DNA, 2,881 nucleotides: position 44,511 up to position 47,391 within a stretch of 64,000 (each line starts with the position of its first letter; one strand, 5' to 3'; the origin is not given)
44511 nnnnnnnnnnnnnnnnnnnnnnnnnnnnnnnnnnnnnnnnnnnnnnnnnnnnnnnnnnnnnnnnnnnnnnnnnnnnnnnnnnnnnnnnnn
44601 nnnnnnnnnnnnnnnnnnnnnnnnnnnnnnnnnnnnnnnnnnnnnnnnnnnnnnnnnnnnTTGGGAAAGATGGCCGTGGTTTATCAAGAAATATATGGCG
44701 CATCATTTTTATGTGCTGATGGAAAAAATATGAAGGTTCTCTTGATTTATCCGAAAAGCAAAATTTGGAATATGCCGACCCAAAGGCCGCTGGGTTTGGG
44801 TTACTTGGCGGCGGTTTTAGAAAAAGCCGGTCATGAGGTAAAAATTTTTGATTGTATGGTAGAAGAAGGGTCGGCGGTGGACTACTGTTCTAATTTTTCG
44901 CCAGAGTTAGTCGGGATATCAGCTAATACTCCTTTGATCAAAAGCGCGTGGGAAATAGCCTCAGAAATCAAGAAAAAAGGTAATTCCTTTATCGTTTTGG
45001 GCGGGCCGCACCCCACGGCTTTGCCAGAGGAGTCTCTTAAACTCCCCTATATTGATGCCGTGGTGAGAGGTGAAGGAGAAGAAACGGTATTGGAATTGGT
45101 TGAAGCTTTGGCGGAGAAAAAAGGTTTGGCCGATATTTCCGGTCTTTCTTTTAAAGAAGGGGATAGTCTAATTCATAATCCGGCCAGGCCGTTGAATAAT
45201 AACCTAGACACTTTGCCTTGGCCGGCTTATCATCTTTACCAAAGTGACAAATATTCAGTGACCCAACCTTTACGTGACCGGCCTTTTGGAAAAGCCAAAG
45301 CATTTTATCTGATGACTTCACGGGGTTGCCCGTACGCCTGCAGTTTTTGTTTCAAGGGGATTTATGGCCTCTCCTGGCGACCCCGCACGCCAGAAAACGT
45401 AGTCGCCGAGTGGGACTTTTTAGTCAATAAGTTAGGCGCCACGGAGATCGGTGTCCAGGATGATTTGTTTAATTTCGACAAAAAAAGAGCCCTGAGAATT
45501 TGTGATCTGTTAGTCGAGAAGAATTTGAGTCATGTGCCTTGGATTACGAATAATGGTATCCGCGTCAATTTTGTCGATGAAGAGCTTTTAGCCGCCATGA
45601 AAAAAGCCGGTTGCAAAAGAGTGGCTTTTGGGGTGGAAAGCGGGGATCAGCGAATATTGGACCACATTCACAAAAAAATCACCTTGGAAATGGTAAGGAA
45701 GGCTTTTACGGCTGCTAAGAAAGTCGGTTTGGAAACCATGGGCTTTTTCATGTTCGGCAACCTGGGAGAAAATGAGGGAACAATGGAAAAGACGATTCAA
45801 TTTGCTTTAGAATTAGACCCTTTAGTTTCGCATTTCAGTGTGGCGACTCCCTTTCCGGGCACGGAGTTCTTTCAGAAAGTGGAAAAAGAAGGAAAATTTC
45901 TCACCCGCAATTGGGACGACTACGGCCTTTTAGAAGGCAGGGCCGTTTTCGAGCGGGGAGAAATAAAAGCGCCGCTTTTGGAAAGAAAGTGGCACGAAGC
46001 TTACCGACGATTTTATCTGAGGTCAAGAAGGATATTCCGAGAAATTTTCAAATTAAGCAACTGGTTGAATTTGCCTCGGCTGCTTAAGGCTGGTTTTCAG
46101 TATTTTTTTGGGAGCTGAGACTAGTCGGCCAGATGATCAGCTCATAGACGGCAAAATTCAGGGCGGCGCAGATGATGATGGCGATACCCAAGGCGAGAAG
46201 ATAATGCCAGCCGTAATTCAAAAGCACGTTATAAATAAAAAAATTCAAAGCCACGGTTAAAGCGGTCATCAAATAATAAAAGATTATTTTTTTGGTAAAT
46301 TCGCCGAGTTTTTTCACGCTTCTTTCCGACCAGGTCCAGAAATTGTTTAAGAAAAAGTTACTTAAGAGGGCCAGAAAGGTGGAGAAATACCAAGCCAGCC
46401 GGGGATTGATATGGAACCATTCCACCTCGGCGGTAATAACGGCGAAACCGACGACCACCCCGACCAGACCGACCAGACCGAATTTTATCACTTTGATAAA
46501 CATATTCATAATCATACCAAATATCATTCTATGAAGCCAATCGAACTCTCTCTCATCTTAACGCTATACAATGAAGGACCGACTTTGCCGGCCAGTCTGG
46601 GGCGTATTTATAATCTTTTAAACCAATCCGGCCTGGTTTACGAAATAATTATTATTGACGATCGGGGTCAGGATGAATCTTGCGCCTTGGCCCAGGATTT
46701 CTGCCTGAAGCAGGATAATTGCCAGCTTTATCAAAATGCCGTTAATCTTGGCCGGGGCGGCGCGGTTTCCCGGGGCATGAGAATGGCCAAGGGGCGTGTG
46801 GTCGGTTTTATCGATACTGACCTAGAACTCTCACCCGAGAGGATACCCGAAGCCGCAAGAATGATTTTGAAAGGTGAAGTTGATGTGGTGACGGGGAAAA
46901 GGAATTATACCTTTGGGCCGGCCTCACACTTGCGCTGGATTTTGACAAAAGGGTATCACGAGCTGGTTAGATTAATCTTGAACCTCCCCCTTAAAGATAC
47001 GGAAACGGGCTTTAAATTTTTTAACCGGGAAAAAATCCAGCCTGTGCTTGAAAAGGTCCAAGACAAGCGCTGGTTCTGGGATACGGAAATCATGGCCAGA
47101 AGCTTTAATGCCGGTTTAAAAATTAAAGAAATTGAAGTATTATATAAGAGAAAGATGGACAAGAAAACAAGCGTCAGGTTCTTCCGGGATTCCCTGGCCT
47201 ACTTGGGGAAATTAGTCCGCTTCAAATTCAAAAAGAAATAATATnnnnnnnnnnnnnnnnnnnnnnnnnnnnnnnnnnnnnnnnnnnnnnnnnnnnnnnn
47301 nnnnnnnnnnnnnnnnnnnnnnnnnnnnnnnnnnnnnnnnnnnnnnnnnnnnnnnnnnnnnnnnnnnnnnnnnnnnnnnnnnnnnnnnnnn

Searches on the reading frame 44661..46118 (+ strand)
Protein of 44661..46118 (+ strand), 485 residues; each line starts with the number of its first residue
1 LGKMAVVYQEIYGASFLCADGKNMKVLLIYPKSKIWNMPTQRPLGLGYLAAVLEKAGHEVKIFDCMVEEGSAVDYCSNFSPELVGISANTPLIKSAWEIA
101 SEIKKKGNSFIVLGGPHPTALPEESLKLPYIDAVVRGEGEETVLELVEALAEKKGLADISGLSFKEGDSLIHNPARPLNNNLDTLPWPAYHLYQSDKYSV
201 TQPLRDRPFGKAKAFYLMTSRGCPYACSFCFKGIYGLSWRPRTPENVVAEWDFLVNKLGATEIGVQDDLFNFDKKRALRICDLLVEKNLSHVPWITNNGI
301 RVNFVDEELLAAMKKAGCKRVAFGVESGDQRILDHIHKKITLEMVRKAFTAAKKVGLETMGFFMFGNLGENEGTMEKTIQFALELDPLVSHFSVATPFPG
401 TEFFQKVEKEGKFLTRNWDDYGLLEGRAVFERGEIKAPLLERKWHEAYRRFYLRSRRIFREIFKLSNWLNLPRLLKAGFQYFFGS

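Call 8: search_protein_families(library=pfam, proteins=[window:44661-46118:+], max_evalue=0.01)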
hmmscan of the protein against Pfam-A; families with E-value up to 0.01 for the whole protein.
window:44661-46118:+ (485 aa): 3 families
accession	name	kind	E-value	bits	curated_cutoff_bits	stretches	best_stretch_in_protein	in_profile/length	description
PF04055.27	Radical_SAM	-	1.1e-24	87.9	29.5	1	219-382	3-166/166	Radical SAM superfamily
PF02310.24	B12-binding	-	1.6e-22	80.1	32.1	1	43-146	14-120/121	B12 binding domain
PF19864.5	Radical_SAM_N2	-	0.00047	20.1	29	1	100-154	78-129/151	Radical SAM proteins, N-terminal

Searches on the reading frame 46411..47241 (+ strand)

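Call 7: search_protein_families(library=pfam, proteins=[window:46411-47241:+], max_evalue=0.01)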
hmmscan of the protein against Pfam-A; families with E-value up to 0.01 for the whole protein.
window:46411-47241:+ (276 aa): 3 families
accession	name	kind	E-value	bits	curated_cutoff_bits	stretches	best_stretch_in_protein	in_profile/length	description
PF00535.33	Glycos_transf_2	-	3e-26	92.8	23.3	1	47-209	1-164/168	Glycosyl transferase family 2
PF13641.12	Glyco_tranf_2_3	-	0.0018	18.7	27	1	52-165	9-124/230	Glycosyltransferase like family 2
PF10111.15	Glyco_tranf_2_2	-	0.0027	17.7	27.3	1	76-152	29-106/276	Glycosyltransferase like family 2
